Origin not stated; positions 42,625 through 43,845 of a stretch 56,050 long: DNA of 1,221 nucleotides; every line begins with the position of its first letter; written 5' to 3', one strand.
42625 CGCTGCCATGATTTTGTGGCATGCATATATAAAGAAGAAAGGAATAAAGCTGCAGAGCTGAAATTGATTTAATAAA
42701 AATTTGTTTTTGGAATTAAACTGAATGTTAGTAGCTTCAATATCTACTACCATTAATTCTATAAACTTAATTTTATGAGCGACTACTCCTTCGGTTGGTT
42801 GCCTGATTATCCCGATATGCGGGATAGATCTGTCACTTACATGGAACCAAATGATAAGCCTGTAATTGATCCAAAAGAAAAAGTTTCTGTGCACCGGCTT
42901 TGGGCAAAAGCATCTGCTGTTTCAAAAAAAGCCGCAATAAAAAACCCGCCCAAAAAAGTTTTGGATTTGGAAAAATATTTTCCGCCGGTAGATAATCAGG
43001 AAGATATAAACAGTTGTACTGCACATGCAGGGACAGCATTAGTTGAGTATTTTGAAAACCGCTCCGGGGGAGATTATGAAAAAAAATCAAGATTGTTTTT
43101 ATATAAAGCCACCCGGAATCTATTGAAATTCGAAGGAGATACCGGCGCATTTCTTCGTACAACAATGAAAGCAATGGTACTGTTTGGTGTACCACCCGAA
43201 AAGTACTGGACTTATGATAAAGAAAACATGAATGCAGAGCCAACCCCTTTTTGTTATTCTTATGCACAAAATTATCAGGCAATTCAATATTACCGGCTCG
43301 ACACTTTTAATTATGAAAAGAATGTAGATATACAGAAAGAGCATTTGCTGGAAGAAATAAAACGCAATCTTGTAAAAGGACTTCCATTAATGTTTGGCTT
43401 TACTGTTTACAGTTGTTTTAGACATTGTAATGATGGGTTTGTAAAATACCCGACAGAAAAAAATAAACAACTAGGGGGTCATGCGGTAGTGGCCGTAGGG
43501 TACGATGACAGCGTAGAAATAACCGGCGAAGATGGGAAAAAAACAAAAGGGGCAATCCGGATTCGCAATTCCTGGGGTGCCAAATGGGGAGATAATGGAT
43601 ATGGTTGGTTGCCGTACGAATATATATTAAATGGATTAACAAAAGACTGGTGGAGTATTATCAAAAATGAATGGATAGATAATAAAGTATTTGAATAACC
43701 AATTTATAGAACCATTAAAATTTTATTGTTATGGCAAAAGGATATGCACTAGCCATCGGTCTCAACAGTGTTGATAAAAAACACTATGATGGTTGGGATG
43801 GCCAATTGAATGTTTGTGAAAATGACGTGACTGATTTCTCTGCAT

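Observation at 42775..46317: Operon of three mechanistically unrelated cytoplasmic proteases (papain-like C1, caspase-like C14, subtilisin-like S8): candidate proteolytic-cascade or cell-death/defence module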

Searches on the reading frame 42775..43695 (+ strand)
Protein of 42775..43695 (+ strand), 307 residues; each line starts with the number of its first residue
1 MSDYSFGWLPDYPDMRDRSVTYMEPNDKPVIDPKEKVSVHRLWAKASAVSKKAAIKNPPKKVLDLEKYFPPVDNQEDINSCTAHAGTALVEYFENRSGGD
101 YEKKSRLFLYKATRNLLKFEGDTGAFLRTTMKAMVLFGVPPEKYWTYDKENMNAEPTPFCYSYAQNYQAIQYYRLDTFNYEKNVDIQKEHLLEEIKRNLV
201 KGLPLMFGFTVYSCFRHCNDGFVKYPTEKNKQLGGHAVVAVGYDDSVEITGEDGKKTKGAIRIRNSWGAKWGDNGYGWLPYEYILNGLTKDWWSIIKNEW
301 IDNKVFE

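Call 3: search_protein_families(library=pfam, proteins=[window:42775-43695:+], max_evalue=0.01)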
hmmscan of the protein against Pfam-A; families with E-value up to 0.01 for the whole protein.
window:42775-43695:+ (307 aa): 1 family
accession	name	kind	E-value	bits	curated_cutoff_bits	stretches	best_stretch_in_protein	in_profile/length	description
PF00112.29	Peptidase_C1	-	4.2e-13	50.3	20.7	1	68-278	13-201/220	Papain family cysteine protease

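Call 4: search_protein_families(library=padloc, proteins=[window:42775-43695:+], max_evalue=0.1)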
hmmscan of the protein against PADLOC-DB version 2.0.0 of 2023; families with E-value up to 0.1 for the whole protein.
window:42775-43695:+ (307 aa): 0 families

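Call 5: search_protein_families(library=ncbifam, proteins=[window:42775-43695:+], max_evalue=0.01)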
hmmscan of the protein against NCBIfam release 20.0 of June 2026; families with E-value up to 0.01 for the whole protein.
window:42775-43695:+ (307 aa): 0 families

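Call 34: search_solved_structures(query=window:42775-43695:+, max_evalue=0.001, show_alignments=1)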
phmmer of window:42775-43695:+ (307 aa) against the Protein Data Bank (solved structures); distinct sequences matched with E-value up to 0.001: 11.
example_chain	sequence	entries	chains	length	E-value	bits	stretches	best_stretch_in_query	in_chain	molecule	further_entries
3ois_A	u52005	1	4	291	1.4e-27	99.9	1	52-295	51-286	Cysteine protease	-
6a0n_A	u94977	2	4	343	1e-08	37.9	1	233-284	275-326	Lpg2622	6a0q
3qsd_A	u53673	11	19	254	9.4e-06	28.2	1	157-276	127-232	Cathepsin B-like peptidase (C01 family)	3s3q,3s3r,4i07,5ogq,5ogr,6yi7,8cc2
4i05_A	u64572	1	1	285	1.2e-05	27.9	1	157-276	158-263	Cathepsin B-like peptidase (C01 family)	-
4i04_A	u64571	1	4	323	1.5e-05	27.5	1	157-276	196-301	Cathepsin B-like peptidase (C01 family)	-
1jqp_A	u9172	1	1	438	6.1e-05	25.5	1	69-276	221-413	dipeptidyl peptidase I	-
1fh0_A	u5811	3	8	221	0.00012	24.5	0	212-277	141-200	CATHEPSIN V | Cathepsin L2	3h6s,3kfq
7qgw_A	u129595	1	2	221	0.00013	24.4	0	212-277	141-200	Cathepsin L2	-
5vcn_A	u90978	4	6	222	0.0004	22.8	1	201-280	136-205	PEPTIDASE 1 | Der p 1 allergen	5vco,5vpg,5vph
2as8_A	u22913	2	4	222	0.0004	22.8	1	201-280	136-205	Major mite fecal allergen Der p 1 | Der p 1 allergen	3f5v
1mir_A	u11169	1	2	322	0.00052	22.4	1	163-276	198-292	PROCATHEPSIN B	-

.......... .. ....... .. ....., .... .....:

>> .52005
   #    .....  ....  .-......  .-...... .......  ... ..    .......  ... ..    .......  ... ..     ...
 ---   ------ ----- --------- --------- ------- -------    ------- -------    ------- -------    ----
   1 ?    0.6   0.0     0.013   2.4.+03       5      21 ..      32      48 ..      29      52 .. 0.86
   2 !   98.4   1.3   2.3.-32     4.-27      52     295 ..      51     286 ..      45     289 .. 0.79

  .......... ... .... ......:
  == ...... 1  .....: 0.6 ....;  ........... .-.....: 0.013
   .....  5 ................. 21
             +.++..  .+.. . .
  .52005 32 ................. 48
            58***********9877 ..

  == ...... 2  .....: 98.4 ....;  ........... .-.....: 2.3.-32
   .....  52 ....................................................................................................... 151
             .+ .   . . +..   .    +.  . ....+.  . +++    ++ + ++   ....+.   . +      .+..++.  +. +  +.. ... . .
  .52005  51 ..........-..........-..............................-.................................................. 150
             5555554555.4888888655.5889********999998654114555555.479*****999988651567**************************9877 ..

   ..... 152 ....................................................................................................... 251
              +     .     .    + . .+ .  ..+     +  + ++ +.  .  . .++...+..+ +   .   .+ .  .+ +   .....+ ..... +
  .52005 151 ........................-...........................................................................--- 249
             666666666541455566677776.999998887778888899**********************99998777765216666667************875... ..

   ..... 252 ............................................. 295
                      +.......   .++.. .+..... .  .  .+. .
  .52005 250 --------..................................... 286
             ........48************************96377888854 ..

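Call 39: find_homologous_proteins(query=window:42775-43695:+, max_evalue=0.00001)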
Query window:42775-43695:+ (307 aa): 8000 proteins with E <= 0.00001 among 8000 candidates; the best 120 are listed.
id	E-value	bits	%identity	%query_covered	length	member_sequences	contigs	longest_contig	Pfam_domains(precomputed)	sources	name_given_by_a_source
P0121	5.5e-211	717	98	100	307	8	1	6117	PF00112.30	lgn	-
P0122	4.6e-126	438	63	100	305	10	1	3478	PF00112.30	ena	-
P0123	8.0e-126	438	63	98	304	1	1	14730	PF00112.30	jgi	jgi:C1A family cysteine protease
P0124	2.8e-121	423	61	100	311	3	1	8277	PF00112.30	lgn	-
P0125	2.0e-117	410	59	100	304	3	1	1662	PF00112.30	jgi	jgi:C1A family cysteine protease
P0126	4.0e-116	406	61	100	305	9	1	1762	PF00112.30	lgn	-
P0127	2.1e-115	403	58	100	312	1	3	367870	PF00112.30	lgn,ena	-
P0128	2.4e-114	400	59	100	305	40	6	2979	PF00112.30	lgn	-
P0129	1.0e-113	398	59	100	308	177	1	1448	PF00112.30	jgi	-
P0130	1.9e-113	397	55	100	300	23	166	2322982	PF00112.30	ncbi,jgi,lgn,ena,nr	ncbi:MAG: C1 family peptidase [Saprospiraceae bacterium]|nr:C1 family peptidase [Candidatus Viciniba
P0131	3.7e-100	353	53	100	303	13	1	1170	PF00112.30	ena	-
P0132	5.8e-100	353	53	99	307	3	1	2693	PF00112.30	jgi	jgi:C1A family cysteine protease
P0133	6.8e-100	352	53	100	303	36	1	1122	PF00112.30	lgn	-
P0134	2.8e-99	350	52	99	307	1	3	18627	PF00112.30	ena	-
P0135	3.0e-99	350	54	98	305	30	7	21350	PF00112.30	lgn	-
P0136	5.1e-99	350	54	99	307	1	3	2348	PF00112.30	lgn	-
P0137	7.4e-99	349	53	98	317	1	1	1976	PF00112.30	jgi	jgi:C1A family cysteine protease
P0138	8.3e-99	349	55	99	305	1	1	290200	PF00112.30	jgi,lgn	jgi:C1A family cysteine protease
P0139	8.9e-99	349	52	100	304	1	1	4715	PF00112.30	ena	-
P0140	2.1e-98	347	54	99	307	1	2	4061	PF00112.30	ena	-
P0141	2.3e-98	347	52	98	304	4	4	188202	PF00112.30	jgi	jgi:C1A family cysteine protease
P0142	2.7e-98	347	52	98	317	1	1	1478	PF00112.30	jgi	jgi:C1A family cysteine protease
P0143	2.8e-98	347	52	99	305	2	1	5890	PF00112.30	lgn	-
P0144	4.0e-98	347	55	98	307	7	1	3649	PF00112.30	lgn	-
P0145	5.2e-98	346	52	99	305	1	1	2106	PF00112.30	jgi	jgi:C1A family cysteine protease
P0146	6.5e-98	346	55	98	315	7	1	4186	PF00112.30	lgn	-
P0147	8.2e-98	346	53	98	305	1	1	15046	PF00112.30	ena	-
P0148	9.2e-98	345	54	98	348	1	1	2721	PF00112.30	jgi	jgi:C1A family cysteine protease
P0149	1.1e-97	345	52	100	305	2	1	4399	PF00112.30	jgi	-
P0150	1.2e-97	345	54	99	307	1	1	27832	PF00112.30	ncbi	-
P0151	1.2e-97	345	53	100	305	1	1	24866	PF00112.30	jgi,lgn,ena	-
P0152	1.2e-97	345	52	100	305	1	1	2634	PF00112.30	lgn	-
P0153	1.3e-97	345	52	99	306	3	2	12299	PF00112.30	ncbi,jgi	-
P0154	1.3e-97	345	52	99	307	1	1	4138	PF00112.30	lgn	-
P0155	1.4e-97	345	53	99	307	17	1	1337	PF00112.30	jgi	jgi:C1A family cysteine protease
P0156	1.6e-97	345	53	99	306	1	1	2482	PF00112.30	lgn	-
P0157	1.8e-97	344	52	100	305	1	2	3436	PF00112.30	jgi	-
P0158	1.8e-97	344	52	100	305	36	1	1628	PF00112.30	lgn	-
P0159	1.9e-97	344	53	99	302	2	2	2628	PF00112.30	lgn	-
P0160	2.2e-97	344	53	98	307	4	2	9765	PF00112.30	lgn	-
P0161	2.2e-97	344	52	98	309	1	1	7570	PF00112.30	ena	-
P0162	2.5e-97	344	52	99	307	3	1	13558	PF00112.30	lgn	-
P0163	2.8e-97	344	55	98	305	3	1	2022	PF00112.30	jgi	jgi:C1A family cysteine protease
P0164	2.8e-97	344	53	99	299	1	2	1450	PF00112.30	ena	-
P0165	3.0e-97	344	53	99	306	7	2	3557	PF00112.30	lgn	-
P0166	3.0e-97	344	53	99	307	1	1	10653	PF00112.30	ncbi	ncbi:MAG: C1 family peptidase [Smithella sp.]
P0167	3.2e-97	344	53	99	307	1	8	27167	PF00112.30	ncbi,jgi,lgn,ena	-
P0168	3.6e-97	343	53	99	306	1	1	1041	PF00112.30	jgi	-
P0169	3.7e-97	343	53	99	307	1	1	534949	PF00112.30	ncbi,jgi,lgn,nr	ncbi:MAG: hypothetical protein JZU47_02455 [Prolixibacteraceae bacterium]|nr:hypothetical protein [P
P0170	3.9e-97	343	52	99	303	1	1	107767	PF00112.30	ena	-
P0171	3.9e-97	343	51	99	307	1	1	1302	PF00112.30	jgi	jgi:C1A family cysteine protease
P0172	3.9e-97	343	53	99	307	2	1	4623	PF00112.30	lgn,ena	-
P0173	4.6e-97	343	53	98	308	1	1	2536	PF00112.30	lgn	-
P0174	5.2e-97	343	51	99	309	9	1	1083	PF00112.30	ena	-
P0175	5.7e-97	343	54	98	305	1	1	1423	PF00112.30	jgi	jgi:C1A family cysteine protease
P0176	5.8e-97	343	53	98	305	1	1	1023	PF00112.30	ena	-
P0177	6.8e-97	343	51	100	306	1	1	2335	PF00112.30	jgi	jgi:C1A family cysteine protease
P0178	7.3e-97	342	51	99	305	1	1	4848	PF00112.30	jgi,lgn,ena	-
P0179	7.3e-97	342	51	98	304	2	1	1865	PF00112.30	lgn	-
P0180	7.6e-97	342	53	99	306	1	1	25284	PF00112.30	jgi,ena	-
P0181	8.6e-97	342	51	99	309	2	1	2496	PF00112.30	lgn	-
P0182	9.2e-97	342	51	100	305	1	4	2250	PF00112.30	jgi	jgi:C1A family cysteine protease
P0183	1.0e-96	342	51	100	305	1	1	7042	PF00112.30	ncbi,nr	ncbi:MAG: cysteine protease [Deltaproteobacteria bacterium]|nr:cysteine protease [Deltaproteobacteri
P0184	1.0e-96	342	53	99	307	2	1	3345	PF00112.30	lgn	-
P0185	1.1e-96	342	52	98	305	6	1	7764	PF00112.30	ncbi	-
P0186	1.1e-96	342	51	100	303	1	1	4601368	PF00112.30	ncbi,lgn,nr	ncbi:MAG: cysteine protease [Ignavibacteriales bacterium]|nr:MAG: cysteine protease [Ignavibacterial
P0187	1.2e-96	342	51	99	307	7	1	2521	PF00112.30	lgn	-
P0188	1.2e-96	342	53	99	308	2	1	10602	PF00112.30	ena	-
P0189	1.4e-96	342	52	99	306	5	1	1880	PF00112.30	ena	-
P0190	1.4e-96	342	52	99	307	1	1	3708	PF00112.30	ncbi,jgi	jgi:C1A family cysteine protease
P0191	1.4e-96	342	52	99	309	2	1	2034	PF00112.30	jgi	-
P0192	1.5e-96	341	53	99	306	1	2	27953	PF00112.30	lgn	-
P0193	1.5e-96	341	52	100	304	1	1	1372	PF00112.30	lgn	-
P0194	1.6e-96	341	51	100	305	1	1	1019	PF00112.30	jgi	jgi:C1A family cysteine protease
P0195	1.8e-96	341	52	98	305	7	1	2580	PF00112.30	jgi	jgi:C1A family cysteine protease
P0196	2.0e-96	341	52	99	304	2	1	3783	PF00112.30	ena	-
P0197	2.0e-96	341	52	99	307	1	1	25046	PF00112.30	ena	-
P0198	2.1e-96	341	52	99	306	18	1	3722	PF00112.30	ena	-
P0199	2.1e-96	341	53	98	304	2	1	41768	PF00112.30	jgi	jgi:C1A family cysteine protease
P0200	2.1e-96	341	53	99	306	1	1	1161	PF00112.30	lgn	-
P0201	2.2e-96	341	53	99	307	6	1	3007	PF00112.30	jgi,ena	-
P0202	2.2e-96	341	53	99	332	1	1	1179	PF00112.30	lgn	-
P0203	2.3e-96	341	52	99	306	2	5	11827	PF00112.30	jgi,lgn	jgi:C1A family cysteine protease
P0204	2.4e-96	341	52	99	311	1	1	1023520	PF00112.30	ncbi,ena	-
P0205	2.5e-96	341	51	99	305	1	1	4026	PF00112.30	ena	-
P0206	2.5e-96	341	52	99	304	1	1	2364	PF00112.30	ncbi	-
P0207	2.5e-96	341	53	99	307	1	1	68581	PF00112.30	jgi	-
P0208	2.5e-96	341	51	99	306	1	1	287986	PF00112.30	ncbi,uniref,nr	ncbi:C1 family peptidase [Aliiglaciecola sp. CAU 1673]|uniref:C1 family peptidase n=1 Tax=Aliiglacie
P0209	2.6e-96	341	52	99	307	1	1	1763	PF00112.30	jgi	-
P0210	2.6e-96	341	52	98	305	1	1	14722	PF00112.30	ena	-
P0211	2.6e-96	341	51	98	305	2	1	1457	PF00112.30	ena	-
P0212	2.6e-96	341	51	99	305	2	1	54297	PF00112.30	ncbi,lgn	-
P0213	3.3e-96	340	53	99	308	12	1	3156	PF00112.30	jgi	-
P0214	3.7e-96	340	53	100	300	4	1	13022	PF00112.30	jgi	-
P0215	3.7e-96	340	51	99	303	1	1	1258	PF00112.30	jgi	jgi:C1A family cysteine protease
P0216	3.8e-96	340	52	99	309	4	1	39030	PF00112.30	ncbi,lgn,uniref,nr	ncbi:cysteine protease [Methanospirillum stamsii]|uniref:Cysteine protease n=2 Tax=Methanospirillum 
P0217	3.8e-96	340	52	99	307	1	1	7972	PF00112.30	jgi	jgi:C1A family cysteine protease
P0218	4.1e-96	340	52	99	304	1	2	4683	PF00112.30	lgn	-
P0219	4.2e-96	340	51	99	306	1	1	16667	PF00112.30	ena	-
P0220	4.3e-96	340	50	98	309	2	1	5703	PF00112.30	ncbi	-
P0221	4.5e-96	340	52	99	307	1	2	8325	PF00112.30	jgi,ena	-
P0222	4.9e-96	340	52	99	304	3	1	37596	PF00112.30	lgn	-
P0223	5.0e-96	340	52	99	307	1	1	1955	PF00112.30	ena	-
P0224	5.5e-96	340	54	100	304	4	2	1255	PF00112.30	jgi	jgi:C1A family cysteine protease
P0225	5.6e-96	340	51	100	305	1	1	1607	PF00112.30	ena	-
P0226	6.5e-96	339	53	98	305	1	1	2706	PF00112.30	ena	-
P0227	6.5e-96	339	53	99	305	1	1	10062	PF00112.30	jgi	jgi:C1A family cysteine protease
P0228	6.7e-96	339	52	100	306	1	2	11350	PF00112.30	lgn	-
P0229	7.0e-96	339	50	98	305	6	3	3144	PF00112.30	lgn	-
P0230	7.1e-96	339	53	98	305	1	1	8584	PF00112.30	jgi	-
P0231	7.7e-96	339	53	99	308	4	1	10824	PF00112.30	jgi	-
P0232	8.1e-96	339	52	98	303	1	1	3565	PF00112.30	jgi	jgi:C1A family cysteine protease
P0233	8.2e-96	339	52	99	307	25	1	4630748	PF00112.30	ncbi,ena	-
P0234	8.6e-96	339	52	98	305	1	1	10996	PF00112.30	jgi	-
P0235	8.7e-96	339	52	98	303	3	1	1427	PF00112.30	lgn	-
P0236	8.8e-96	339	51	100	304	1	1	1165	PF00112.30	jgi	jgi:C1A family cysteine protease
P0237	8.9e-96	339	53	98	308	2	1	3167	PF00112.30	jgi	-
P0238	9.6e-96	339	52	98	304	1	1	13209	PF00112.30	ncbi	-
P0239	9.6e-96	339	50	98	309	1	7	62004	PF00112.30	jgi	jgi:C1A family cysteine protease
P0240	9.7e-96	339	52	98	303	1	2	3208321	PF00112.30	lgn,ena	-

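Call 40: find_encoding_contigs(protein=P0186, flank=6000, max_places=1)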
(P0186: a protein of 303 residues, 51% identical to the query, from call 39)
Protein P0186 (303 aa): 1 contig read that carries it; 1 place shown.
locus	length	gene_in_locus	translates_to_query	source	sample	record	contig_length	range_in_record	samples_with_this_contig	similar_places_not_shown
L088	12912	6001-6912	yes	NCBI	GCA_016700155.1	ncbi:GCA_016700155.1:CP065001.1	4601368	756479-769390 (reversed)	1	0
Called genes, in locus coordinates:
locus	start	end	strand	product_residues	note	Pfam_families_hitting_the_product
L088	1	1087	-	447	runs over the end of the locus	-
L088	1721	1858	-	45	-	-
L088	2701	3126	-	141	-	-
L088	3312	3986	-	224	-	PF00072:Response_reg, PF00196:GerE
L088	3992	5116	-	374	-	PF07730:HisKA_3, PF02518:HATPase_c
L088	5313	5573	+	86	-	PF13031:DUF3892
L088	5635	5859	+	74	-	-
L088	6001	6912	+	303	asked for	PF00112:Peptidase_C1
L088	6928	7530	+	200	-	PF20305:pYEATS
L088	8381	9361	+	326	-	PF01223:Endonuclease_NS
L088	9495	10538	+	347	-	-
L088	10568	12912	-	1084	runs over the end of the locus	PF07694:5TM-5TMR_LYT, PF00989:PAS, PF00989:PAS, PF08447:PAS_3, PF00989:PAS, PF13188:PAS_8, PF13426:PAS_9, PF08447:PAS_3, +12 more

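Call 41: find_encoding_contigs(protein=P0208, flank=6000, max_places=1)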
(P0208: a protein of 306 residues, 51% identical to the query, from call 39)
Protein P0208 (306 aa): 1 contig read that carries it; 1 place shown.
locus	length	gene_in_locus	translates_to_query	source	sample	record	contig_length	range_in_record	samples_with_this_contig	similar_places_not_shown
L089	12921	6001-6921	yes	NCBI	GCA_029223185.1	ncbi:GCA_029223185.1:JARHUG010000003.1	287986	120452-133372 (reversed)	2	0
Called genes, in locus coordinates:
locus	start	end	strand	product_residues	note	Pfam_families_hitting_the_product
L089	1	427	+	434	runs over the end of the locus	PF02321:OEP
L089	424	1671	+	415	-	PF25971:CzcB_N, PF25919:BSH_CusB (weak), PF25973:BSH_CzcB (faint), PF25984:BSH_YknX (weak), PF25975:CzcB_C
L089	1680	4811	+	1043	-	PF00873:ACR_tran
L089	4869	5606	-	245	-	PF07291:MauE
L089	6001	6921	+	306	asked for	PF00112:Peptidase_C1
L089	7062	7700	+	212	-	PF10502:Peptidase_S26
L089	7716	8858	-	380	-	PF00155:Aminotran_1_2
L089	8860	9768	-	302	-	PF05235:CHAD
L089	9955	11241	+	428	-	PF25881:HH_YBHG (faint), PF25893:HH_CzcB, PF25967:RND-MFP_C, PF25975:CzcB_C (weak), PF25989:YknX_C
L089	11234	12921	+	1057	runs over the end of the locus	PF00873:ACR_tran, PF02355:SecD_SecF_C (faint)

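Call 42: find_encoding_contigs(protein=P0216, flank=6000, max_places=1)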
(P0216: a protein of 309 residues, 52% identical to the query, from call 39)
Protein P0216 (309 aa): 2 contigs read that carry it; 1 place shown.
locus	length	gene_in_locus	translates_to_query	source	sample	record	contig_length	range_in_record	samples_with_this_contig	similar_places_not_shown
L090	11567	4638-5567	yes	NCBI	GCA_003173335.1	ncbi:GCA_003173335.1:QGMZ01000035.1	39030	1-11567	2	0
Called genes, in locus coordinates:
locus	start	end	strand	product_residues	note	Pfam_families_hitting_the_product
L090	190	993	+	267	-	PF01547:SBP_bac_1, PF13531:SBP_bac_11, PF12727:PBP_like (weak)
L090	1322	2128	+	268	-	PF12697:Abhydrolase_6, PF00561:Abhydrolase_1, PF12146:Hydrolase_4 (faint)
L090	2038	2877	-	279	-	PF24391:HD-CE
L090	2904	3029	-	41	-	PF04016:DUF364 (weak)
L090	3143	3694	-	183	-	PF02663:FmdE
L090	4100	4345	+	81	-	-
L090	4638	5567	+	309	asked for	PF00112:Peptidase_C1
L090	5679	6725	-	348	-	PF01497:Peripla_BP_2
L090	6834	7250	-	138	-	-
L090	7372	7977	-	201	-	-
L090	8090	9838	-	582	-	PF04055:Radical_SAM, PF01497:Peripla_BP_2 (weak)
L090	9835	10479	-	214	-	PF01209:Ubie_methyltran, PF05148:Methyltransf_8 (faint), PF13489:Methyltransf_23 (weak), PF13649:Methyltransf_25, PF13847:Methyltransf_31, PF08241:Methyltransf_11, PF08242:Methyltransf_12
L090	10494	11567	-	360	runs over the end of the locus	PF01497:Peripla_BP_2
